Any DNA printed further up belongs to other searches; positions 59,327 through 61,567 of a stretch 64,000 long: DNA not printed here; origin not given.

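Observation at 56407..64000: Candidate divergent type-IV-secretion/conjugation-like membrane apparatus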

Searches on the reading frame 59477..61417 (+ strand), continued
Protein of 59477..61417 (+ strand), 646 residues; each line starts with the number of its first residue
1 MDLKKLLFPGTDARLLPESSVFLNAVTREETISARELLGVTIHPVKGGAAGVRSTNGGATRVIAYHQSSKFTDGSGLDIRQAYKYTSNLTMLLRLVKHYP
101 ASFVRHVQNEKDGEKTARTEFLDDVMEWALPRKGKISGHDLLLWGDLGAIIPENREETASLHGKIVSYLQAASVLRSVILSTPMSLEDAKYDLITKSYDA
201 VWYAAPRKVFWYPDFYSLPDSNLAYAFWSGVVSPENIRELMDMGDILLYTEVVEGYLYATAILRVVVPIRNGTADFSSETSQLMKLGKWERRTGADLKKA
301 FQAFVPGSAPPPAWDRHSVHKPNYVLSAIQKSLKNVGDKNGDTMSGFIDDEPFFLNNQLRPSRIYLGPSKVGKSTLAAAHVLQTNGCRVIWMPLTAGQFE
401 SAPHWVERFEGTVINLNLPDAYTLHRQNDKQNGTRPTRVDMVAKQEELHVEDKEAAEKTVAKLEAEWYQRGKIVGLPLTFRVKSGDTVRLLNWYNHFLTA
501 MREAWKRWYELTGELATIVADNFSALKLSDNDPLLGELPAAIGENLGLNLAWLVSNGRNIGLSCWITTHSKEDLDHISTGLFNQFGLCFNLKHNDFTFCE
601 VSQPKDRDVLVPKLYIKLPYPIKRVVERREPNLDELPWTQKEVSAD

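Call 25: search_protein_families(library=ncbifam, max_evalue=0.01, proteins=[L001:15049-16413:+, L002:11911-13287:+, L001:13603-14817:+])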
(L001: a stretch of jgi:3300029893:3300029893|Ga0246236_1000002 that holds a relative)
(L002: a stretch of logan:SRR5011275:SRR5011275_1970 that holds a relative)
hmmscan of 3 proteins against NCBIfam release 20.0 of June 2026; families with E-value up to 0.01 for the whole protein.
L001:15049-16413:+ (454 aa): 7 families
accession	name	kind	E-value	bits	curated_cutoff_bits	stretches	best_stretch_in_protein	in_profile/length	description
NF006886.1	PRK09376.1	equivalog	1.6e-23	83.2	315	1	133-351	113-318/413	transcription termination factor Rho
TIGR00767.1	rho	equivalog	1.9e-21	76.4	509.45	1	155-351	133-318/415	transcription termination factor Rho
NF041509.1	paralog_Rho2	exception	2.2e-20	73.3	628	1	107-351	27-265/360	transcription termination factor Rho, short form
TIGR03496.1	FliI_clade1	equivalog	1.5e-07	30.6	619.1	1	122-301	70-243/414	flagellar protein export ATPase FliI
NF040574.1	T3SS_ATP_VscN2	exception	8.9e-06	24.8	750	1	167-314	124-265/420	type III secretion system ATPase VscN2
TIGR01026.1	fliI_yscN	subfamily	3.4e-05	22.8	379.5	1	160-301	134-269/440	FliI/YscN family ATPase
TIGR03498.1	FliI_clade3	equivalog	0.0037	16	587.45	1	169-301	120-246/418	flagellar protein export ATPase FliI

L002:11911-13287:+ (458 aa): 12 families
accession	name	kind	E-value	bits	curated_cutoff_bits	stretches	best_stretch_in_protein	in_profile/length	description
NF052530.1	Heli_ShapePgp3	exception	5.2e-12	45.5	300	1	377-457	190-264/270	peptidoglycan metallopeptidase Pgp3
NF052529.1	PG_M23_Pgp6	exception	3.4e-09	35.9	600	1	336-456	330-431/452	peptidoglycan metallopeptidase Pgp6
NF052336.1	PdgHdaseHSB100310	equivalog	3e-08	33.4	500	1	353-449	66-146/316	peptidoglycan hydrolase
NF008652.0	PRK11649.1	equivalog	1.3e-07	30.7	341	1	355-455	324-408/439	murein DD-endopeptidase MepM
NF008123.1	PRK10871.1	equivalog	3.9e-07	29.8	311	1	342-457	266-362/365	murein hydrolase activator NlpD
NF053825.1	PdgNdpepShyA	equivalog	6e-06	25.2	700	1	384-454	326-390/425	peptidoglycan DD-endopeptidase ShyA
NF053738.1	S2SprSpoIIQBc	equivalog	9.1e-06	25.5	250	1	384-457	154-223/232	stage II sporulation protein SpoIIQ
NF040883.1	amid_act_ActS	equivalog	9.3e-06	25.1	375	1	352-457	144-233/242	amidase activator ActS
NF053824.1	PdgNdpepShyC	equivalog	0.00062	18.8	700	1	398-455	336-391/429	peptidoglycan DD-endopeptidase ShyC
NF041208.1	celldiv_DipM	equivalog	0.00081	18.7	740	1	398-457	360-417/419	cell division endopeptidase DipM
NF008644.1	PRK11637.1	equivalog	0.0012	17.9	270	1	385-457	317-383/385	murein hydrolase activator EnvC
NF004799.0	PRK06148.1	subfamily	0.0012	16.9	1128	1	341-445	441-536/1015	hypothetical protein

L001:13603-14817:+ (404 aa): 0 families

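Call 26: predict_structure(alignment_id=A1)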
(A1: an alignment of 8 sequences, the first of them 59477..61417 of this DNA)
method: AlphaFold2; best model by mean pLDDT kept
length: 646 residues; sequences in the alignment: 8
mean_pLDDT: 76.2   pTM: 0.61
mean pLDDT of the five models: 76.2, 68.3, 67.3, 65.7, 55.0
residues with pLDDT >= 90: 127; 70-90: 346; 50-70: 100; < 50: 73
segments of 3 or more residues with pLDDT < 50: 1-31, 69-75, 133-135, 152-160, 628-646
pLDDT, mean of each block of 10 residues (from residue 1): 36 37 42 78 83 83 72 54 81 74 78 70 77 57 75 43 76 86 76 58 78 84 88 86 88 89 88 82 86 90 90 89 82 55 71 68 81 80 79 74 80 88 73 71 90 95 93 87 83 95 90 86 84 84 91 82 88 82 86 71 75 73 54 35 30
secondary structure, 60 per line:
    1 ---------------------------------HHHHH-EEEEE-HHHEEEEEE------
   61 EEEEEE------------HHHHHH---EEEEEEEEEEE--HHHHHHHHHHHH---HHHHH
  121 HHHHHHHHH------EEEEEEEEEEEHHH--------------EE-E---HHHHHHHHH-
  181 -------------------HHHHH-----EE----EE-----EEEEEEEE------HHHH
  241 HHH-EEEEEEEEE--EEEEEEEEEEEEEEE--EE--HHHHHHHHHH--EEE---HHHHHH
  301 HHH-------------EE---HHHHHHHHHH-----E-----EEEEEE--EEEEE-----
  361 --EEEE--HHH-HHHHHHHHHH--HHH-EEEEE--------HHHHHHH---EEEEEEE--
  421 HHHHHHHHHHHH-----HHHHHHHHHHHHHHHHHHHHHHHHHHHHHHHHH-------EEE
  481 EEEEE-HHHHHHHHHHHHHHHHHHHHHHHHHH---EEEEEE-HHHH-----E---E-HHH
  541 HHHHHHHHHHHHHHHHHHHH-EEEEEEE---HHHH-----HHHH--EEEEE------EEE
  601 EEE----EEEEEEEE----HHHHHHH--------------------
elements in order: H34-38 E40-44 E49-54 E61-66 H79-84 E88-98 H101-112 H116-129 E136-146 H171-179 H200-204 E223-230 H237-243 E245-253 E256-270 H277-286 E289-291 H295-303 H322-331 E343-348 E351-355 E363-366 H373-382 E389-393 H402-408 E412-418 H421-432 H438-470 E478-485 H487-512 E516-521 H523-526 H538-560 E562-568 H572-575 H581-584 E587-591 E598-603 E608-615 H620-626

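Call 27: find_related_loci(query=A1, collection=genome_contigs, flank=10000)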
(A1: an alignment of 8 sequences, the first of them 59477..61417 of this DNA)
Query A1 (646 aa) in genome_contigs; peptide patterns used: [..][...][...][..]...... (x = any residue, [..] = any of these).
28 stretches matched a pattern; 4 encode a relative of the query (tblastn E <= 1e-3); 4 distinct loci.
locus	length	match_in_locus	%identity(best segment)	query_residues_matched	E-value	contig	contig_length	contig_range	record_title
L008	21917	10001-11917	46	4-645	0e+0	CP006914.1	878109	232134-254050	Candidate division WWE3 bacterium RAAC2_WWE3_1 chromosome, complete genome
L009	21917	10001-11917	46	14-645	1e-177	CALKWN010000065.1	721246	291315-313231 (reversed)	MAG TPA_asm: uncultured candidate division WWE3 bacterium isolate SRR6007446_bin.103_CONCOCT_v1.1_MAG genome assembly, c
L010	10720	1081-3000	44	3-645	8e-177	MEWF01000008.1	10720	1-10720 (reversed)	MAG: candidate division WWE3 bacterium RIFOXYC2_FULL_42_13 rifoxyc2_full_scaffold_2215, whole genome shotgun sequence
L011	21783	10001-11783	44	29-644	3e-88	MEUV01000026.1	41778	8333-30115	MAG: candidate division WWE3 bacterium RBG_19FT_COMBO_34_6 rbg_19ft_combo_scaffold_3826, whole genome shotgun sequence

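Call 30: fold_search(model_id=the predicted structure, library=pdb)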
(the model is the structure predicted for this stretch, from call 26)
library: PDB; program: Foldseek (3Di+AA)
matches with E <= 10: 1467; with E <= 0.001: 29
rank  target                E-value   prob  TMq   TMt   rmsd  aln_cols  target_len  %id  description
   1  7o41_B                6.6e-12  1.00  0.53  0.51   9.0       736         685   10  Hexameric composite model of the Inner Membrane Complex (IMC) with the Arches from the fully-assembled R388 type IV se (released 2022-06-22)
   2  7o42_A                9.1e-10  1.00  0.53  0.39   9.1       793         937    9  TrwK/VirB4unbound trimer of dimers complex (with Hcp1) from the R388 type IV secretion system determined by cryo-EM. (released 2022-06-22)
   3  7o42_E                6.6e-08  1.00  0.46  0.34  10.3       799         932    9  TrwK/VirB4unbound trimer of dimers complex (with Hcp1) from the R388 type IV secretion system determined by cryo-EM. (released 2022-06-22)
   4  4d2i_A                6.6e-08  1.00  0.26  0.35  14.7       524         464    9  Crystal structure of the HerA hexameric DNA translocase from Sulfolobus solfataricus bound to AMP-PNP (released 2014-12-03)
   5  4d2i_B                3.7e-07  1.00  0.25  0.34  15.3       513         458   11  Crystal structure of the HerA hexameric DNA translocase from Sulfolobus solfataricus bound to AMP-PNP (released 2014-12-03)
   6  8rtd_h                6.7e-07  1.00  0.34  0.45   7.8       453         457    9  Stalk-Arches-IMC structure from the fully-assembled R388 type IV secretion system determined by cryo-EM. (released 2024-06-19)
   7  9x1m_A                1.7e-06  1.00  0.27  0.30  15.0       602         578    9  The cryo-EM structure of HerA-NurA complex with AMPPNP and dsDNA from Thermococcus kodakarensis (released 2026-02-04)
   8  8wld_A                2.3e-06  1.00  0.28  0.36  14.5       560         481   12  Cryo-EM structure of SIR2/HerA antiphage complex (released 2024-09-11)
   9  8woc_A                3.2e-06  1.00  0.27  0.46  11.9       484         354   12  Cryo-EM structure of SIR2/HerA complex (released 2024-09-11)
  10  9x1l_A                7.7e-06  1.00  0.27  0.30  17.3       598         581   10  The cryo-EM structure of HerA-NurA complex with AMPPNP from Thermococcus kodakarensis (released 2026-02-04)
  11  7wrx_B                3.5e-05  1.00  0.26  0.28  16.5       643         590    9  Structure of Deinococcus radiodurans HerA-ADP complex (released 2023-02-01)
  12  7wrx_A                4.6e-05  1.00  0.27  0.29  16.5       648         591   10  Structure of Deinococcus radiodurans HerA-ADP complex (released 2023-02-01)
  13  8wj3_D                4.8e-05  1.00  0.27  0.34  14.4       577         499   11  Cryo-EM structure of a bacterial protein (released 2024-09-11)
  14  8wfd_C                5.7e-05  1.00  0.24  0.27  18.5       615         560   12  The cryo-EM structure of TdpAB in complex with AMPPNP and DNA (released 2025-01-22)
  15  8zit_O                8.3e-05  1.00  0.27  0.29  16.4       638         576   10  DUF4297-HerA complex with DNA and ATPgamaS (released 2025-03-12)
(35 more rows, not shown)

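Call 31: search_protein_representatives(alignment_id=A1)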
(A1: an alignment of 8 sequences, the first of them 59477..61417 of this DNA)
Query: 8 sequences, 645 profile positions. Proteins with E-value up to 0.001 (for the whole library): 82; up to 1e-10: 68; up to 1e-30: 47. The best 82 are listed.
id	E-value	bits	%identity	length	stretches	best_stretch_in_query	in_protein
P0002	0.0e+00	1083.3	-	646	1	6-643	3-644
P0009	9.1e-189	645.2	-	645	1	15-639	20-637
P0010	6.2e-163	559.8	-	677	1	32-635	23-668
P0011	1.4e-159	548.7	-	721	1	22-634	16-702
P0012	3.1e-153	527.8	-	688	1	11-632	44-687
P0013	1.1e-123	430.1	-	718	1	11-596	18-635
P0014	2.7e-119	415.6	-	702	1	13-636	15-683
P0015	2.4e-117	409.2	-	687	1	15-631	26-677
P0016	2.2e-114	399.5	-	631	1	5-628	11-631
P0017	4.9e-113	395.0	-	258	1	391-645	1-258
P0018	3.3e-111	388.9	-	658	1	20-628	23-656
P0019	2.2e-110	386.2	-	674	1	22-632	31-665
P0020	1.2e-107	377.1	-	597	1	31-633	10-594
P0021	4.3e-105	368.7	-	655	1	29-632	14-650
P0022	4.2e-95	335.7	-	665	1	104-636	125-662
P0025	2.9e-82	293.3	-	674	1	4-605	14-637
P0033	4.4e-63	229.9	-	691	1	15-629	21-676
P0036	7.3e-59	216.0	-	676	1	3-638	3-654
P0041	5.8e-50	186.6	-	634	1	73-627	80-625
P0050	2.4e-40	154.8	-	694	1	92-620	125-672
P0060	4.1e-23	97.9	-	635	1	10-605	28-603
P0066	1.0e-17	80.0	-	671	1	31-599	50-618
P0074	3.5e-12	61.8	-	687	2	214-604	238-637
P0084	1.1e-06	43.6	-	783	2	312-621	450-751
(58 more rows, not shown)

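Call 34: search_protein_families(library=pfam, alignment_id=A2, max_evalue=0.01)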
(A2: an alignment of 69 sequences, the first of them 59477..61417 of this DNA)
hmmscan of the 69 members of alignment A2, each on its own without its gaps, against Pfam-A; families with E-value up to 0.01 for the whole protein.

A. member 1, window:59477-61417:+ (646 aa): 0 families

B. families by the number of members that match (of 69 scanned): 19 families
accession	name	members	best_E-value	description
PF13191.12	AAA_16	7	3.9e-06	AAA ATPase domain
PF20720.3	nSTAND3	5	8.9e-06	Novel STAND NTPase 3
PF13401.12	AAA_22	5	3.8e-05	AAA domain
PF00004.35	AAA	5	0.0015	ATPase family associated with various cellular activities (AAA)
PF00005.33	ABC_tran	2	0.001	ABC transporter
PF13479.12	AAA_24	2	0.0011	AAA domain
PF13555.12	AAA_29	2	0.0013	P-loop containing region of AAA domain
PF07728.20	AAA_5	2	0.0014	AAA domain (dynein-related subfamily)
PF20703.3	nSTAND1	1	2.6e-05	Novel STAND NTPase 1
PF00910.28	RNA_helicase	1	0.0011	RNA helicase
PF00270.35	DEAD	1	0.0016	DEAD/DEAH box helicase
PF13481.12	AAA_25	1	0.0025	AAA domain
PF13671.12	AAA_33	1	0.0027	AAA domain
PF01580.24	FtsK_SpoIIIE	1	0.0029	FtsK/SpoIIIE family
PF02534.20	T4SS-DNA_transf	1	0.003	Type IV secretory system Conjugative DNA transfer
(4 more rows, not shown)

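Call 35: search_solved_structures(query=A2, max_evalue=1, show_alignments=2)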
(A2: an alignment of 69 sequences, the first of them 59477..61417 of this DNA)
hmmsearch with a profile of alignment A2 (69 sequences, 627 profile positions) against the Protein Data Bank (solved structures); distinct sequences matched with E-value up to 1: 310 (the best 60 are shown).
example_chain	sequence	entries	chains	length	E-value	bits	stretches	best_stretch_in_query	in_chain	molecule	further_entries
4lya_A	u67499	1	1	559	7.8e-08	34.3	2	338-380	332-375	Uncharacterized protein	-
5fv0_A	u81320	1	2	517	1e-07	33.9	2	338-380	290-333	ESX secretion system protein EccC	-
6i27_A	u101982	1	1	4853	3.9e-07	32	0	360-399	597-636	Midasin,Midasin,Midasin,Midasin,Midasin,Midasin,Midasin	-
6i26_A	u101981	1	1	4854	3.9e-07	32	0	360-399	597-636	Midasin,Midasin,Midasin,Midasin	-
6hyp_A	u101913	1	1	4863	3.9e-07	32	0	360-399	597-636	Midasin,Midasin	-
5jcs_s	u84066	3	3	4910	4e-07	32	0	360-399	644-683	Midasin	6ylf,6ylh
6or5_A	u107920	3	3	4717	1.2e-05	27.1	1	361-400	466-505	Midasin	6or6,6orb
8wd9_D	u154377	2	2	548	2.1e-05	26.3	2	363-417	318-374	Probable dipeptide-transport ATP-binding protein ABC transporter DppD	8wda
8wdb_D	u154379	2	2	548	2.2e-05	26.2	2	363-417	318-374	Probable dipeptide-transport ATP-binding protein ABC transporter DppD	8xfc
6c2u_A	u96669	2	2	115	3.8e-05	25.4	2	362-381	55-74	phosphate-loop protein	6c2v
9fqr_G8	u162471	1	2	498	7.2e-05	24.5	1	358-393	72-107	Adenylate kinase 8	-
3j15_B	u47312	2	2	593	7.4e-05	24.5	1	362-419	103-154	ABC transporter ATP-binding protein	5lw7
3bk7_A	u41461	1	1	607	7.9e-05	24.4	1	362-419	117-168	ABC transporter ATP-binding protein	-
2ng1_A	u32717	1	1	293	0.0002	23.1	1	352-441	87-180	SIGNAL SEQUENCE RECOGNITION PROTEIN FFH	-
1ffh_A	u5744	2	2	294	0.0002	23.1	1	352-441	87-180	FFH | SIGNAL RECOGNITION PARTICLE PROTEIN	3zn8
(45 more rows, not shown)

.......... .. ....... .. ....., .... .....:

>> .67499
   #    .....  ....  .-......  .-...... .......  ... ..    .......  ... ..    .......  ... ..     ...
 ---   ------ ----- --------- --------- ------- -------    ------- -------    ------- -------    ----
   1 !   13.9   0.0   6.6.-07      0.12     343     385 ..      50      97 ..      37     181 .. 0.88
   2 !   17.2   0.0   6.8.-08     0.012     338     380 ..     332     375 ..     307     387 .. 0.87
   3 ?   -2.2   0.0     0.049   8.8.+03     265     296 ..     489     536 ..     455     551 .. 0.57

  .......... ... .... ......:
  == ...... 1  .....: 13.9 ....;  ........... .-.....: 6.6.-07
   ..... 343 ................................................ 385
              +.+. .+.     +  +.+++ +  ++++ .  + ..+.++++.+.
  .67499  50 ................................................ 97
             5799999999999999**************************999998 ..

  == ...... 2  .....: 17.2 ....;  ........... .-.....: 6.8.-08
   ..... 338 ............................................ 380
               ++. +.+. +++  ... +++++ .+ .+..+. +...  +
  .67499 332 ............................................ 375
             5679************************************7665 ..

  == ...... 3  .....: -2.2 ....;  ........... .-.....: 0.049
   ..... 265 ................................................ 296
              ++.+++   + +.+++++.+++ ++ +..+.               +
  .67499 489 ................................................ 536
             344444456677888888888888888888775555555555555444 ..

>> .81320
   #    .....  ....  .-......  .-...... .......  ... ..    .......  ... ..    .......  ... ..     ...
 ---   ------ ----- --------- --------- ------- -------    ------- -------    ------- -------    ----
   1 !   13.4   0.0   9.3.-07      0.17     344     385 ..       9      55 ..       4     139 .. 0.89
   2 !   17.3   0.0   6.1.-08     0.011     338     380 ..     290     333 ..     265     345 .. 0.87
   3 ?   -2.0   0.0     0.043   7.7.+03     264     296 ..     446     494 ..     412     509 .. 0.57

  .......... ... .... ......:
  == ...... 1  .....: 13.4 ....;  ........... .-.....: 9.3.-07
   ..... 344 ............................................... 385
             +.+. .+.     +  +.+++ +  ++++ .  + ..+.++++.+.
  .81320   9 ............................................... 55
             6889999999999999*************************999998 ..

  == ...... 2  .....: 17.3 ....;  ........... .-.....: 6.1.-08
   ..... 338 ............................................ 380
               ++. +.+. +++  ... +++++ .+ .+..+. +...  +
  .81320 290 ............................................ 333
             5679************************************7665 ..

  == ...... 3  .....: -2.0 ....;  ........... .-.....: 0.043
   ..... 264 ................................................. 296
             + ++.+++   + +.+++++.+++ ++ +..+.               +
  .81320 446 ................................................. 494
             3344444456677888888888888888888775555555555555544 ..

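Call 51: find_encoding_contigs(protein=P0036, flank=10000, max_places=1)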
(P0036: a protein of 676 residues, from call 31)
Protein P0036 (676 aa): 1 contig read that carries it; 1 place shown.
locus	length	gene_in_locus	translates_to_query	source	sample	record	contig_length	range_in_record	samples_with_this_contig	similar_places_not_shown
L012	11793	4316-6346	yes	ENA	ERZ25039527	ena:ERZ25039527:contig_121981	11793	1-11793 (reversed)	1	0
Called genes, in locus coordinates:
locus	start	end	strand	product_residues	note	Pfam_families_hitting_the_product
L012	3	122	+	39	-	?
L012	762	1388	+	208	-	-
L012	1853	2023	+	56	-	-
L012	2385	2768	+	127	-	-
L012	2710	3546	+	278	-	-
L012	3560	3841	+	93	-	-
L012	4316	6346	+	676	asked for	-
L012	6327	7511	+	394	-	PF01551:Peptidase_M23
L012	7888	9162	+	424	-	-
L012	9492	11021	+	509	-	-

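Call 53: find_encoding_contigs(protein=P0084, flank=10000, max_places=1)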
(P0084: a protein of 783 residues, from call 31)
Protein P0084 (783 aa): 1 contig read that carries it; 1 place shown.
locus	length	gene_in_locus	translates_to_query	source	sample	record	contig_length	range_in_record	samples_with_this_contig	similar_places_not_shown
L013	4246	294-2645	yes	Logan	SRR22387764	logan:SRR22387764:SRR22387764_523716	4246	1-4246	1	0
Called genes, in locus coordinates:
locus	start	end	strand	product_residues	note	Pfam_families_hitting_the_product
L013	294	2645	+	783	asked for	-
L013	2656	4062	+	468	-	-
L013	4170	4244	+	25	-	?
